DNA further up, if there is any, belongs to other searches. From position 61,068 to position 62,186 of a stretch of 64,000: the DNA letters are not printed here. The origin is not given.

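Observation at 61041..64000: Translationally coupled small nuclease-like protein plus large DEAH helicase (Hachiman-type layout) as AT-rich cargo at the island end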

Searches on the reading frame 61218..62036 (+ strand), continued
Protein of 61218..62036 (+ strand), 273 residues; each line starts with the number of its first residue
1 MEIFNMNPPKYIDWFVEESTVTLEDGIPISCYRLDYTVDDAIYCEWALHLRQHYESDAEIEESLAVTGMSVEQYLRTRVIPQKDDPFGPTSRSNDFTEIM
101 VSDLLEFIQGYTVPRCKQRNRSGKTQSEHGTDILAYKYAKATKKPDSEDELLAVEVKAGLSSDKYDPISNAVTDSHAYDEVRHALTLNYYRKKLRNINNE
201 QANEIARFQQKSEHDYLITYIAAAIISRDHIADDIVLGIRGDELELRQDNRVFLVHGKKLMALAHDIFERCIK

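Call 18: search_solved_structures(query=L001:1805-4864:+, max_evalue=0.001, show_alignments=1)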
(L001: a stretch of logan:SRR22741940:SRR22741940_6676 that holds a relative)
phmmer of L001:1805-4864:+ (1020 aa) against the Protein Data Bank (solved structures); distinct sequences matched with E-value up to 0.001: 43.
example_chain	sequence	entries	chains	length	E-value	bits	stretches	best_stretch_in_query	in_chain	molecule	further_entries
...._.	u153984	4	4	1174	5.7e-32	114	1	239-649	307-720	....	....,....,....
9b15_A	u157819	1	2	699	2e-24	89.1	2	232-415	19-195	ATP-dependent DNA helicase Hel308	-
2va8_A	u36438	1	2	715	1.4e-23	86.3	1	232-419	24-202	SKI2-TYPE HELICASE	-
2p6r_A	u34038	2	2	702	5.1e-23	84.4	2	232-415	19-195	afUHEL308 HELICASE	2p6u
8alz_B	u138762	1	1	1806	6.8e-23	84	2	253-413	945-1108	Activating signal cointegrator 1 complex subunit 3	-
2zj2_A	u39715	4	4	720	2.5e-21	78.8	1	229-416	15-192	Putative ski2-type helicase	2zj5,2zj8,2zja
7zpq_CA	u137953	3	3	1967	4.9e-21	77.8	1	252-414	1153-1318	SLH1 isoform 1 | RQC trigger complex helicase SLH1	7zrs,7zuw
6s9i_B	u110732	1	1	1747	8.1e-21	77.1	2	254-420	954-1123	U5 small nuclear ribonucleoprotein 200 kDa helicase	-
6qdv_B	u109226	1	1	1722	1.3e-20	76.5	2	254-420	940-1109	U5 small nuclear ribonucleoprotein 200 kDa helicase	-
4f91_B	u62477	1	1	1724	1.3e-20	76.4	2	254-420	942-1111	U5 small nuclear ribonucleoprotein 200 kDa helicase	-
4f92_B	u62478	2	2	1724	1.3e-20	76.4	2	254-420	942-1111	U5 small nuclear ribonucleoprotein 200 kDa helicase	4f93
5urj_A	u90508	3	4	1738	1.3e-20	76.4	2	254-420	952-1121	U5 small nuclear ribonucleoprotein 200 kDa helicase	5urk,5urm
4kit_B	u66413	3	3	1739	1.3e-20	76.4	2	254-420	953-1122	U5 small nuclear ribonucleoprotein 200 kDa helicase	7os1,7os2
6s8q_B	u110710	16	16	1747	1.4e-20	76.4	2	254-420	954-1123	U5 small nuclear ribonucleoprotein 200 kDa helicase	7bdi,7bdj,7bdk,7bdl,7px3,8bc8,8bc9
6s8o_B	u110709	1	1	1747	1.5e-20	76.2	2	254-420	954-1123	U5 small nuclear ribonucleoprotein 200 kDa helicase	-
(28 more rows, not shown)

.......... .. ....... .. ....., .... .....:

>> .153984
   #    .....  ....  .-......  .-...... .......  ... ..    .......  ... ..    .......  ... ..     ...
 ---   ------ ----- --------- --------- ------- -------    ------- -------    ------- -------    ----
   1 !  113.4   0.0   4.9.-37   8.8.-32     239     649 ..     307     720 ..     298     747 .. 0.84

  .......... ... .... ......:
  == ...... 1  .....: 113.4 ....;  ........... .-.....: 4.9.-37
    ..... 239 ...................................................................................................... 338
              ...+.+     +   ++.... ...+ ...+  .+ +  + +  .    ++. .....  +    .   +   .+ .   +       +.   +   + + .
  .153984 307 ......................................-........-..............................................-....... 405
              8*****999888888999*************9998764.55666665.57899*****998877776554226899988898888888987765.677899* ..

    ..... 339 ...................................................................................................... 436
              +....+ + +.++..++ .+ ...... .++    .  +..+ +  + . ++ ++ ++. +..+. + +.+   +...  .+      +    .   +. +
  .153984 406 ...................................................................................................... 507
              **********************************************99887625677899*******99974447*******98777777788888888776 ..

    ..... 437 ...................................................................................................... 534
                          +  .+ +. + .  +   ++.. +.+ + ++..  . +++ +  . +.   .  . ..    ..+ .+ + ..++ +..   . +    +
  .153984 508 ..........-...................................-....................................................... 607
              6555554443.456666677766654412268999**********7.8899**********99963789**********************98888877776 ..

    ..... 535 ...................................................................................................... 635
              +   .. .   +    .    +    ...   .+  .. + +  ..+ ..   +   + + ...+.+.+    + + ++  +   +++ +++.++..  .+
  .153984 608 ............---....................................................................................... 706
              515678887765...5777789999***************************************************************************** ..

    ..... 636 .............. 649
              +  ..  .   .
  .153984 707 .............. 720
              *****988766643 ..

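Call 24: search_solved_structures(query=A1, max_evalue=10, show_alignments=3)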
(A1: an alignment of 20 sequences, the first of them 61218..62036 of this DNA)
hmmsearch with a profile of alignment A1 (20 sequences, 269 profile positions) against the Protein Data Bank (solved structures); distinct sequences matched with E-value up to 10: 0.

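Call 27: find_related_loci(query=window:61233-62036:+, collection=genome_contigs, flank=10000)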
Query window:61233-62036:+ (268 aa) in genome_contigs; peptide patterns used: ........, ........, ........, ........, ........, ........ (x = any residue, [..] = any of these).
110 stretches matched a pattern; 3 encode a relative of the query (tblastn E <= 1e-3); 3 distinct loci.
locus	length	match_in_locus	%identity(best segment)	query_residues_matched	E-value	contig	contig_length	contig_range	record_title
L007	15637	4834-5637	84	1-268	4e-162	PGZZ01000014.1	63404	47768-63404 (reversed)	MAG: Firmicutes bacterium HGW-Firmicutes-16 bjp_ig2069_scaffold_436, whole genome shotgun sequence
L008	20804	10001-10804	83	1-268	9e-149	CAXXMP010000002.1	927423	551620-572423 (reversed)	MAG: uncultured Pygmaiobacter sp. isolate ab326b93-8740-4076-8c40-45ee24942a32 genome assembly, contig: contig_2, whole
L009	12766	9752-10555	65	1-268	8e-119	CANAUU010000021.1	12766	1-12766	MAG TPA_asm: uncultured Candidatus Saccharibacteria bacterium isolate SRR16350202_bin.8_metawrap_v1.3_MAG genome assembl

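Call 34: predict_structure(alignment_id=A1)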
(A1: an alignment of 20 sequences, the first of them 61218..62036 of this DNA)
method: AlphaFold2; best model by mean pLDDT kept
length: 273 residues; sequences in the alignment: 20
mean_pLDDT: 74.9   pTM: 0.71
mean pLDDT of the five models: 74.9, 73.8, 67.5, 54.2, 53.6
residues with pLDDT >= 90: 21; 70-90: 184; 50-70: 40; < 50: 28
segments of 3 or more residues with pLDDT < 50: 1-11, 86-91, 119-128
pLDDT, mean of each block of 10 residues (from residue 1): 35 72 90 77 74 79 93 86 57 62 80 68 41 84 80 81 77 71 78 84 83 68 83 88 70 81 79 86
secondary structure, 60 per line:
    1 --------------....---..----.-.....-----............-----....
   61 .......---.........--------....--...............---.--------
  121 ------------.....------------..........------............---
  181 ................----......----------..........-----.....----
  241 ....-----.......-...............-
elements in order: E15-18 E30-34 H40-51 H57-67 H71-79 H88-91 H94-108 E133-137 E150-159 H166-177 H181-196 H201-206 E217-226 H241-244 E250-256 H258-272

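Call 36: find_homologous_proteins(query=L001:1805-4864:+)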
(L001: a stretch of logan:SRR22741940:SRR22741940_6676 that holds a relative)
Query L001:1805-4864:+ (1020 aa): 766 proteins with E <= 0.001 among 8000 candidates; the best 120 are listed.
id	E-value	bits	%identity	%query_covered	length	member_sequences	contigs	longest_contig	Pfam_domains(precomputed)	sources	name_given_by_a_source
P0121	0.0e+0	2323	100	100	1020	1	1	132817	PF00270.36,PF04851.22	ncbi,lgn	-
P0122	0.0e+0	1906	82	100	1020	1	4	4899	PF00270.36,PF04851.22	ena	-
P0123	0.0e+0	1821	78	100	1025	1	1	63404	PF00270.36,PF00271.38,PF04851.22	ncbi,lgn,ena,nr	ncbi:MAG: hypothetical protein CVU91_12740 [Firmicutes bacterium HGW-Firmicutes-16]|nr:MAG: hypothet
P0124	0.0e+0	1812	79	99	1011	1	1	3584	PF00270.36,PF04851.22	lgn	-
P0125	0.0e+0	1806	78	100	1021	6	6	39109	PF00270.36,PF00271.38,PF04851.22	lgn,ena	-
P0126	0.0e+0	1781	76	100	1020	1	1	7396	PF00270.36,PF04851.22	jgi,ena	-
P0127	0.0e+0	1762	76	100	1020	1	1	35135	PF00270.36,PF04851.22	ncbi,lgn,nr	ncbi:MAG: DEAD/DEAH box helicase [Bacillota bacterium]|nr:DEAD/DEAH box helicase [Bacillota bacteriu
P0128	0.0e+0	1755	76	100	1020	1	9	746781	PF00270.36,PF00271.38,PF04851.22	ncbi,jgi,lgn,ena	jgi:hypothetical protein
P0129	0.0e+0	1713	75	99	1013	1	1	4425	PF00270.36,PF04851.22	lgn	-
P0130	0.0e+0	1701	74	100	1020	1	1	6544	PF00270.36,PF04851.22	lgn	-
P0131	0.0e+0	1683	72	100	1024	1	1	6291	PF00270.36,PF04851.22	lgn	-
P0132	0.0e+0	1670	72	100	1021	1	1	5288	PF00270.36,PF04851.22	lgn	-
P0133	0.0e+0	1654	71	99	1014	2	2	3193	PF00270.36,PF04851.22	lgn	-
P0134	0.0e+0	1654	71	100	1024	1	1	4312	PF00270.36,PF00271.38,PF04851.22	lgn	-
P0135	0.0e+0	1635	71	100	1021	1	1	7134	PF00270.36,PF04851.22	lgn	-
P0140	0.0e+0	1583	69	100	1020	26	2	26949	PF00270.36,PF04851.22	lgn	-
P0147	0.0e+0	1524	66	100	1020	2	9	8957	PF00270.36,PF04851.22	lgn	-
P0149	0.0e+0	1515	66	100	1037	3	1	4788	PF00270.36,PF04851.22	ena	-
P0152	0.0e+0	1506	65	100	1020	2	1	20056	PF00270.36,PF04851.22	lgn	-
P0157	0.0e+0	1480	63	100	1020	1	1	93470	PF00270.36,PF04851.22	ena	-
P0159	0.0e+0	1447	62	100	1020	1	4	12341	PF00270.36,PF04851.22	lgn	-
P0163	0.0e+0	1376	60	100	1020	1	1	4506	PF00270.36,PF04851.22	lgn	-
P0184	0.0e+0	1233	53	100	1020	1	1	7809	PF00270.36,PF04851.22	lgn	-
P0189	0.0e+0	1190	52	100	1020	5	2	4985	PF00270.36,PF00271.38,PF04851.22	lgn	-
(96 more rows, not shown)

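Call 37: find_encoding_contigs(protein=P0121, flank=10000, max_places=3)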
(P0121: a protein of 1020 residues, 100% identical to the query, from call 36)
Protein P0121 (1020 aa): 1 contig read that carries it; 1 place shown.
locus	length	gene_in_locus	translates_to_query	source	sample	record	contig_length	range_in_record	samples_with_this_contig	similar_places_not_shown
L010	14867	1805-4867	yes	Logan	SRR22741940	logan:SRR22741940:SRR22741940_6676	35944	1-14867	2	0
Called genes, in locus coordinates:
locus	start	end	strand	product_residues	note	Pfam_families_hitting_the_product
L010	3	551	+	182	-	?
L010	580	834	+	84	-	-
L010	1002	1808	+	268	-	PF08878:HamA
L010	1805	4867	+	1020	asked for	PF00270:DEAD, PF04851:ResIII (weak)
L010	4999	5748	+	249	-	PF07894:SACK1, PF13091:PLDc_2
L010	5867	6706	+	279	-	-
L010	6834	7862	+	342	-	-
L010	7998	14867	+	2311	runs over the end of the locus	PF28553:WH_1, PF28554:DUF8437, PF00176:SNF2-rel_dom (faint), PF04851:ResIII, PF28555:Helicase_dom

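Call 38: fold_search(model_id=the predicted structure, library=pdb)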
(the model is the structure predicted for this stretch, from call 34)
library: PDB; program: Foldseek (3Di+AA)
matches with E <= 10: 386; with E <= 0.001: 1
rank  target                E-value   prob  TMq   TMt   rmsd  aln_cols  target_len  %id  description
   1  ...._A                6.2e-05  1.00  0.49  0.51   7.4       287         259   14  Structure of HamAB apo complex from the Escherichia coli Hachiman defense system (released 2024-03-13)
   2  8zue_A                4.0e-03  0.80  0.31  0.19  12.4       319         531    9  cryo-electron microscopy (cryo-EM) structure of the Hachiman defense system from Escherichia coli (released 2025-03-26)
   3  1wtd_B                9.7e-03  0.47  0.25  0.26  12.7       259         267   11  Crystal structure of type II restrcition endonuclease, EcoO109I DNA-free form (released 2004-12-14)
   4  4f0p_B                5.1e-02  0.57  0.27  0.18  13.0       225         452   10  MspJI Restriction Endonuclease - P31 Form (released 2012-08-08)
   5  1wte_MODEL_1_A        1.0e-01  0.13  0.22  0.21  13.5       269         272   12  Crystal structure of type II restrcition endonuclease, EcoO109I complexed with cognate DNA (released 2004-12-14)
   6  9nl2_A                1.1e-01  0.44  0.26  0.08  11.1       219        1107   12  Structure of R2 retrotransposon protein from Platysternon megacephalum initiating target-primed reverse transcription (released 2025-06-18)
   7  7vsr_M                1.3e-01  0.21  0.21  0.20  14.3       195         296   14  Structure of McrBC (stalkless mutant) (released 2023-02-15)
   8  5tgq                  1.7e-01  0.28  0.19  0.22  15.0       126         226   11  Restriction-modification system Type II R.SwaI, DNA free (released 2016-12-21)
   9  1wtd_A                1.7e-01  0.12  0.23  0.24  13.0       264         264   11  Crystal structure of type II restrcition endonuclease, EcoO109I DNA-free form (released 2004-12-14)
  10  8qhd_A                2.0e-01  0.12  0.20  0.04  16.3       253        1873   11  Hantaan virus polymerase in hexameric state (released 2024-03-27)
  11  1b9b_A                3.0e-01  0.14  0.15  0.16  10.4       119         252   13  TRIOSEPHOSPHATE ISOMERASE OF THERMOTOGA MARITIMA (released 2000-01-01)
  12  1znc_A                3.2e-01  0.04  0.07  0.07   8.5        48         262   23  HUMAN CARBONIC ANHYDRASE IV (released 1997-09-17)
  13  4f0p_C                3.6e-01  0.18  0.25  0.17  11.3       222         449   11  MspJI Restriction Endonuclease - P31 Form (released 2012-08-08)
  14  8q0t_B                3.6e-01  0.06  0.12  0.12  15.3       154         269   10  Identification and optimisation of novel inhibitors of the Polyketide synthetase 13 thioesterase domain with antituber (released 2023-11-22)
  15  3ieb_A                3.9e-01  0.04  0.10  0.11  15.0       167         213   14  Crystal structure of 3-keto-L-gulonate-6-phosphate decarboxylase from Vibrio cholerae O1 biovar El Tor str. N16961 (released 2009-08-18)
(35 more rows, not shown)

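Call 42: search_protein_families(library=pfam, proteins=[L010:7998-14867:+, L003:9158-9958:+], max_evalue=0.01)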
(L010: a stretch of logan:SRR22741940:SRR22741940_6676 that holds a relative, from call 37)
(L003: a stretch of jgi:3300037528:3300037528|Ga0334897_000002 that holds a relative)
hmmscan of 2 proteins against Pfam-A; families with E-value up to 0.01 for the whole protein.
L010:7998-14867:+ (2290 aa): 4 families
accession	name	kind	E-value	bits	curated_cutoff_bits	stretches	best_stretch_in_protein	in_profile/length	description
PF04851.21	ResIII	-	3.7e-08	33.9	22.5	1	1490-1682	1-136/164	Type III restriction enzyme, res subunit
PF00176.29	SNF2-rel_dom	-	1.8e-07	31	24.9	1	1509-1685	19-139/290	SNF2-related domain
PF00271.37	Helicase_C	-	2.9e-05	24.7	23.5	1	1933-2015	32-110/110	Helicase conserved C-terminal domain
PF07669.17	Eco57I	-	6.7e-05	23.5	25.3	1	876-951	71-160/171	Eco57I restriction-modification methylase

L003:9158-9958:+ (267 aa): 0 families

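Call 45: list_cluster_members(proteins=[P0001, P0121])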
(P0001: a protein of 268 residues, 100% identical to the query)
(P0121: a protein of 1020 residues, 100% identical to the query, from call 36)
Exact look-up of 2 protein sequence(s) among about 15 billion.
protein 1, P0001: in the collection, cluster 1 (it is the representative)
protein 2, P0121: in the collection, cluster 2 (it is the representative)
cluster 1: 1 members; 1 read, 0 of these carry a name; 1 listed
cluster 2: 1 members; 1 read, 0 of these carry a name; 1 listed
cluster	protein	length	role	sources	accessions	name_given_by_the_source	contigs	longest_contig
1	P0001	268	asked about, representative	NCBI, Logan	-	-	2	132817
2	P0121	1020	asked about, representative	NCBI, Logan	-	-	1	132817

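Call 46: search_dna_similar(query=window:61233-62036:+, collection=plasmids, mode=protein, max_rows=10)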
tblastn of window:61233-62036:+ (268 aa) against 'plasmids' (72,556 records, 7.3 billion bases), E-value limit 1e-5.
Records with a match: 21; places in all: 21; records where one place covers at least 80% of the query: 20.
Best place of each record, by identity: <60% 21.
By first word of the organism name: Bacillus 9; Piscirickettsia 5; Leptospira 2; Blastomonas 1; Cytobacillus 1; Gemmobacter 1; Escherichia 1; Lactiplantibacillus 1.
By predicted mobility (MOB-suite, as given by PLSDB): non-mobilizable 11; conjugative 9; mobilizable 1.
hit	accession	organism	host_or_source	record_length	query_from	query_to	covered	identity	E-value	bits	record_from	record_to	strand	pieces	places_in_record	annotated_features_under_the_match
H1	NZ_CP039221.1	Piscirickettsia salmonis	Salmo salar,cell culture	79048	5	266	98%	33.6%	2e-33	135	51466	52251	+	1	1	virulence associated protein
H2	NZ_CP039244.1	Piscirickettsia salmonis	Salmo salar,cell culture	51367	5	266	98%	33.2%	4e-33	134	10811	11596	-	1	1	virulence associated protein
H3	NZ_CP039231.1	Piscirickettsia salmonis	Salmo salar,cell culture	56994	5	266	98%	33.2%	4e-33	134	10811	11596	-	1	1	virulence associated protein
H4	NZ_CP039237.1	Piscirickettsia salmonis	Salmo salar,cell culture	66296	5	266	98%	33.2%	4e-33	134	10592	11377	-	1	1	virulence associated protein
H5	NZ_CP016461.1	Blastomonas sp. RAC04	Microbial isolate,Algal phycosphere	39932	4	266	98%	31.2%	6e-38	148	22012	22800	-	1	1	hypothetical protein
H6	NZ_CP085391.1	Cytobacillus firmus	single cell,soil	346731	5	266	98%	31.0%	2e-25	112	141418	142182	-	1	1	Hachiman antiphage defense system protein HamA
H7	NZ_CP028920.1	Gemmobacter aquarius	Whole organism,fresh water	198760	3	265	98%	29.2%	4e-32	131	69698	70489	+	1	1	Hachiman antiphage defense system protein HamA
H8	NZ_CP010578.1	Bacillus thuringiensis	whole organism,soil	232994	6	266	97%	29.2%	6e-24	107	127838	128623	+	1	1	Hachiman antiphage defense system protein HamA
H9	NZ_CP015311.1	Bacillus thuringiensis serovar morrisoni str. 4AA1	Tribolium castaneum,whole organism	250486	6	266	97%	29.2%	6e-24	107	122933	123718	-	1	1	Hachiman antiphage defense system protein HamA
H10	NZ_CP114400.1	Bacillus thuringiensis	liquid culture,Bacillus thuringiensis ...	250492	6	266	97%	29.2%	6e-24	107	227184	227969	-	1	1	Hachiman antiphage defense system protein HamA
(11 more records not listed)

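Call 52: search_protein_families(library=padloc, proteins=[L003:9158-9958:+], max_evalue=0.01)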
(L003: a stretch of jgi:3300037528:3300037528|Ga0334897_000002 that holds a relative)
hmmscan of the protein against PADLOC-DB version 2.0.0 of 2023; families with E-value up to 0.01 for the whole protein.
L003:9158-9958:+ (267 aa): 0 families

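Call 55: predict_structure(alignment_id=A2)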
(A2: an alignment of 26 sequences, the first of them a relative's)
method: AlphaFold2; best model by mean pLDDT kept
length: 1020 residues; sequences in the alignment: 26
mean_pLDDT: 83.4   pTM: 0.81
mean pLDDT of the five models: 83.4, 82.9, 82.3, 81.3, 77.0
residues with pLDDT >= 90: 412; 70-90: 458; 50-70: 115; < 50: 35
segments of 3 or more residues with pLDDT < 50: 1-3, 499-504, 595-602, 631-639
pLDDT, mean of each block of 10 residues (from residue 1): 59 82 82 77 86 93 89 82 68 87 87 79 74 91 72 89 92 94 84 89 95 92 89 86 87 89 67 88 83 73 81 76 68 87 86 87 85 85 89 86 82 88 61 85 78 82 90 90 85 61 59 89 85 85 93 90 76 82 71 46 61 54 58 45 80 66 63 70 93 86 96 92 94 87 90 93 89 89 93 95 96 91 90 94 92 92 91 89 95 94 89 90 93 90 92 91 86 89 78 91 94 87
secondary structure, 60 per line:
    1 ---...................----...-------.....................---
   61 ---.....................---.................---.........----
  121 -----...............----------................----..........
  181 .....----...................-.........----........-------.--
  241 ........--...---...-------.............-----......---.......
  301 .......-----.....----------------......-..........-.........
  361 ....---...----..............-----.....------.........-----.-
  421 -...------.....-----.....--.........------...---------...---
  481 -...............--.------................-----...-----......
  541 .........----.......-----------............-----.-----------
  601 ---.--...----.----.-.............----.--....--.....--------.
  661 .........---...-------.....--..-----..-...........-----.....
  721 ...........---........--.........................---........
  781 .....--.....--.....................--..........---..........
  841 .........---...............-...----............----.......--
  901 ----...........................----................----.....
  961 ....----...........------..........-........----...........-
elements in order (helices of 4 or more, strands of 3 or more residues): H4-22 H37-57 H64-84 H88-104 H108-116 H126-140 H151-166 H171-185 H190-208 H211-218 H223-230 H241-248 E257-259 H267-279 E285-290 H294-307 E313-317 E334-339 H341-350 H352-357 E358-364 H375-388 E394-398 H405-413 E431-435 E441-445 E448-456 E463-465 E475-477 H482-496 H506-521 H535-549 H554-560 H572-583 E607-609 H621-633 E641-644 H647-651 H660-669 H683-687 H700-710 H716-731 H735-742 H745-769 H773-785 H788-792 H795-815 H818-827 H831-849 H853-867 H876-887 H892-898 H905-931 H936-951 H956-964 H969-979 H986-995 H997-1004 H1009-1019
